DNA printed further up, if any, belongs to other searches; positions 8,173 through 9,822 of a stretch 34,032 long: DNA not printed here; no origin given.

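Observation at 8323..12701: Accessory block splitting pgk | fba: unknown 341-aa protein, MIO-less aromatic-lyase homologue and UbiD-type decarboxylase, with no UbiX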

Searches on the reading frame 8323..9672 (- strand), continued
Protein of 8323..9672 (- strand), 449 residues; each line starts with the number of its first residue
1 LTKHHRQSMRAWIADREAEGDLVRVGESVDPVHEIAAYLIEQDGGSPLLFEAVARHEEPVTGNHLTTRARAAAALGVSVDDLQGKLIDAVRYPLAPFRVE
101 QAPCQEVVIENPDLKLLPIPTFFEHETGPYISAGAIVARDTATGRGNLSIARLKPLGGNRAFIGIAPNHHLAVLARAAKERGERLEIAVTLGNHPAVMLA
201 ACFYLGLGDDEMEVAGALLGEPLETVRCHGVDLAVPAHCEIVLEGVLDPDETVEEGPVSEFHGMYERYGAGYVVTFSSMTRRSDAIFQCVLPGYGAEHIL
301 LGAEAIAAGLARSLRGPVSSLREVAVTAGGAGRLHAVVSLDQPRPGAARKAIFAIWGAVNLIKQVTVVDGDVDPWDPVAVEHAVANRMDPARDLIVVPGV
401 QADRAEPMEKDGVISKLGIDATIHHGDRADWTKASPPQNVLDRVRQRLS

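Call 56: search_protein_families(library=ncbifam, proteins=[L089:14923-15990:+, L089:15998-17653:+, L089:17701-19413:+, L088:14976-16043:+, L088:16064-16675:+, L088:16672-18333:+, L090:14961-15425:+, L090:16068-16598:+, L090:18132-18767:+, L090:15482-16060:+], max_evalue=1e-20)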
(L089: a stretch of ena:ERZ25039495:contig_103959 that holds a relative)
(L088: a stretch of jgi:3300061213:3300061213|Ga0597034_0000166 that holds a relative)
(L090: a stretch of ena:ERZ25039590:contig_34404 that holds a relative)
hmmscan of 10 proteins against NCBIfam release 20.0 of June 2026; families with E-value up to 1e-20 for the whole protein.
L089:14923-15990:+ (355 aa): 2 families
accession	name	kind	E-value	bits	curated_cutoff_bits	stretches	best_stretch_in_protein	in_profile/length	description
NF058532.1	CH3_S_uro_de_S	equivalog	2.8e-162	539.6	450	1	3-352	1-351/352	S-methyl thiohydantoin desulfurase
NF058529.1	thiohydan_desulf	equivalog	8.4e-80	268.5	440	1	3-354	1-360/362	thiohydantoin desulfurase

L089:15998-17653:+ (551 aa): 3 families
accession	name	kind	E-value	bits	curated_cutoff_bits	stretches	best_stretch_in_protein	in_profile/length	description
NF058531.1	CH3_S_urocan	exception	2.2e-285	947.1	880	1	9-542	1-534/535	S-methyl thiourocanate hydratase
NF058530.1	thiouroc_hyd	equivalog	7.2e-221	734.4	930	1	18-542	1-530/535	thiourocanate hydratase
TIGR01228.2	hutU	equivalog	1.3e-213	710.6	375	1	9-543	1-542/545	urocanate hydratase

L089:17701-19413:+ (570 aa): 3 families
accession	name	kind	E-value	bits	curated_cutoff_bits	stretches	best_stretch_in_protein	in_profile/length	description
NF058531.1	CH3_S_urocan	exception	7.1e-191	635.3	880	1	10-541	1-530/535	S-methyl thiourocanate hydratase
TIGR01228.2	hutU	equivalog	8.4e-186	618.8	375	1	10-542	1-538/545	urocanate hydratase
NF058530.1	thiouroc_hyd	equivalog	9.9e-177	588.8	930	1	19-539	1-524/535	thiourocanate hydratase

L088:14976-16043:+ (355 aa): 2 families
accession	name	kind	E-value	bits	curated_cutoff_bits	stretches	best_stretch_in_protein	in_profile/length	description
NF058532.1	CH3_S_uro_de_S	equivalog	8.7e-163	541.3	450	1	3-353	1-352/352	S-methyl thiohydantoin desulfurase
NF058529.1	thiohydan_desulf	equivalog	4.7e-84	282.5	440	1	3-354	1-360/362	thiohydantoin desulfurase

L088:16064-16675:+ (203 aa): 0 families

L088:16672-18333:+ (553 aa): 3 families
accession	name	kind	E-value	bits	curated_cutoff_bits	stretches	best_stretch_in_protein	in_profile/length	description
NF058531.1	CH3_S_urocan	exception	2.1e-288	957.1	880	1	9-542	1-534/535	S-methyl thiourocanate hydratase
NF058530.1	thiouroc_hyd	equivalog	3e-225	748.9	930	1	18-543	1-531/535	thiourocanate hydratase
TIGR01228.2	hutU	equivalog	1.9e-211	703.4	375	1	9-542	1-541/545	urocanate hydratase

L090:14961-15425:+ (154 aa): 0 families

L090:16068-16598:+ (176 aa): 1 family
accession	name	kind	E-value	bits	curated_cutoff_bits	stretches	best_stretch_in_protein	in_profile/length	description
TIGR02444.1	TIGR02444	hypoth_equivalog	9.6e-26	90.4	48.3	1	6-121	2-114/116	TIGR02444 family protein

L090:18132-18767:+ (211 aa): 0 families

L090:15482-16060:+ (192 aa): 4 families
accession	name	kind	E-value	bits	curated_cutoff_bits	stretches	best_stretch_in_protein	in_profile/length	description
NF004685.0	PRK06029.1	subfamily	1.9e-78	262.8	188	1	7-187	4-185/187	UbiX family flavin prenyltransferase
TIGR00421.1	ubiX_pad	subfamily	2e-73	246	108.9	1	7-186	2-181/181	UbiX family flavin prenyltransferase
NF041206.1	VdcB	exception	1e-72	243.6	290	1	7-187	2-183/184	non-oxidative hydroxyarylic acid decarboxylases subunit B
NF041218.1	BagM_FevK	exception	2.5e-64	216.6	420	1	7-187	3-184/215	bagremycin/ferroverdin biosynthesis UbiX family decarboxylase BagM/FevK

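Call 79: search_protein_families(library=ncbifam, proteins=[L084:4751-6397:-, L084:3730-4716:-], max_evalue=1e-20)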
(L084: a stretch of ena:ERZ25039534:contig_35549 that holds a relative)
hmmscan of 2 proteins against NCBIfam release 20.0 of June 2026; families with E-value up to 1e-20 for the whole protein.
L084:4751-6397:- (548 aa): 4 families
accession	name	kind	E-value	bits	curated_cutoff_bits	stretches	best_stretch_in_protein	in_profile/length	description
NF002550.0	PRK02106.1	subfamily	1.4e-167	558.6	605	1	17-545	5-536/563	choline dehydrogenase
TIGR01810.1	betA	equivalog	7.2e-140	467.1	732.1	1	19-543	1-527/532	choline dehydrogenase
TIGR03970.1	mycofact_MftG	equivalog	2e-82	277.7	387.45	2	19-308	2-292/487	mycofactocin dehydrogenase MftG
TIGR04542.1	GMC_mycofac_2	equivalog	8.4e-39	133.8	400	1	19-284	1-241/425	mycofactocin system GMC family oxidoreductase MftG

L084:3730-4716:- (328 aa): 4 families
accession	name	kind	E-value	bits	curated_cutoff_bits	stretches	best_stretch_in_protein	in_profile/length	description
NF007695.0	PRK10376.1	subfamily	6.8e-43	146.8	280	1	11-209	14-218/290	oxidoreductase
NF049922.1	MethglyxlRedYdjG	equivalog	1.1e-38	133.1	550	1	5-305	4-317/326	NADH-dependent methylglyoxal reductase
NF007388.0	PRK09912.1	subfamily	1.2e-33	116.5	448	1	5-309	16-332/346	L-glyceraldehyde 3-phosphate reductase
TIGR01293.1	Kv_beta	subfamily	5.6e-29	101.2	365.4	1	4-307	3-317/319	voltage-dependent potassium channel subunit beta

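Call 82: find_related_loci(query=A3, collection=metagenome_contigs, flank=10000)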
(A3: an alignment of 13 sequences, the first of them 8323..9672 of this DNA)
Query A3 (449 aa) in metagenome_contigs; peptide patterns used: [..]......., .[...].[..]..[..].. (x = any residue, [..] = any of these).
413 stretches matched a pattern; 356 encode a relative of the query (tblastn E <= 1e-3); the best 80 are kept; 80 distinct loci.
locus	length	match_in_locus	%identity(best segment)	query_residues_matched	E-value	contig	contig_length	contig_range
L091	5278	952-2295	78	1-448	0e+0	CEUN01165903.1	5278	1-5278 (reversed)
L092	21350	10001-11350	77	1-449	0e+0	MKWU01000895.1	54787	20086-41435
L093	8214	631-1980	78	1-449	0e+0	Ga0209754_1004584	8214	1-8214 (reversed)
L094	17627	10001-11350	78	1-449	0e+0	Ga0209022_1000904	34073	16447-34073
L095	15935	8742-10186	76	1-449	0e+0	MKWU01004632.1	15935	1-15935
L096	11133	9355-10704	76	1-449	0e+0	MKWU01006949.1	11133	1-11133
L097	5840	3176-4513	73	1-449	0e+0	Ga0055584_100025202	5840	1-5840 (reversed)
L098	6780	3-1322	74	3-445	0e+0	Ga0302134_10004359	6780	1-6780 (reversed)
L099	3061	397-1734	72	1-449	0e+0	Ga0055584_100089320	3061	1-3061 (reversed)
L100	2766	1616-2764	80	1-383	0e+0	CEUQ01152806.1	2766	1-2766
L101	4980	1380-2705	71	7-448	0e+0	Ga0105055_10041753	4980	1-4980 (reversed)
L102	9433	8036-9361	71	7-448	0e+0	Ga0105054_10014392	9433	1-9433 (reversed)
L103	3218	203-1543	65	2-448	0e+0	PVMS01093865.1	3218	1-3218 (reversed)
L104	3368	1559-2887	64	7-448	0e+0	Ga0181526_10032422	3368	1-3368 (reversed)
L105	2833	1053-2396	63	1-448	0e+0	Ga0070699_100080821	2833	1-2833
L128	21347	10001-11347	61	6-449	7e-167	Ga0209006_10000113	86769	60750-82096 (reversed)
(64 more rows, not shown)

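Call 91: search_protein_families(library=pfam, proteins=[L092:7141-8016:+, L094:11670-12350:-, L094:12544-13689:-, L094:14139-14753:+, L094:14811-16451:-, L094:16820-17476:-], max_evalue=0.0001)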
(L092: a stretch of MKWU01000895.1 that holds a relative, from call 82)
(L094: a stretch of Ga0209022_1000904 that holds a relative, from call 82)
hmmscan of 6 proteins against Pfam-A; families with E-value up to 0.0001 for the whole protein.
L092:7141-8016:+ (291 aa): 1 family
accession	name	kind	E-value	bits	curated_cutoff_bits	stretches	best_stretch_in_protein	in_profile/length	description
PF00528.27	BPD_transp_1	-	1.1e-19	71.3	26.4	1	111-280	1-180/184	Binding-protein-dependent transport system inner membrane component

L094:11670-12350:- (226 aa): 0 families

L094:12544-13689:- (381 aa): 0 families

L094:14139-14753:+ (204 aa): 1 family
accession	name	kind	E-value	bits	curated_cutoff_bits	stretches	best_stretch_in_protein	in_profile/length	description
PF05118.21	Asp_Arg_Hydrox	-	1.7e-18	67.4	22.6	1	71-177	50-154/157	Aspartyl/Asparaginyl beta-hydroxylase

L094:14811-16451:- (546 aa): 0 families

L094:16820-17476:- (218 aa): 1 family
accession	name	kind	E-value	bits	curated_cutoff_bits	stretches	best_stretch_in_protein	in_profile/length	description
PF01613.24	Flavin_Reduct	-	4.9e-19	69.4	27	1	22-168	4-136/153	Flavin reductase like domain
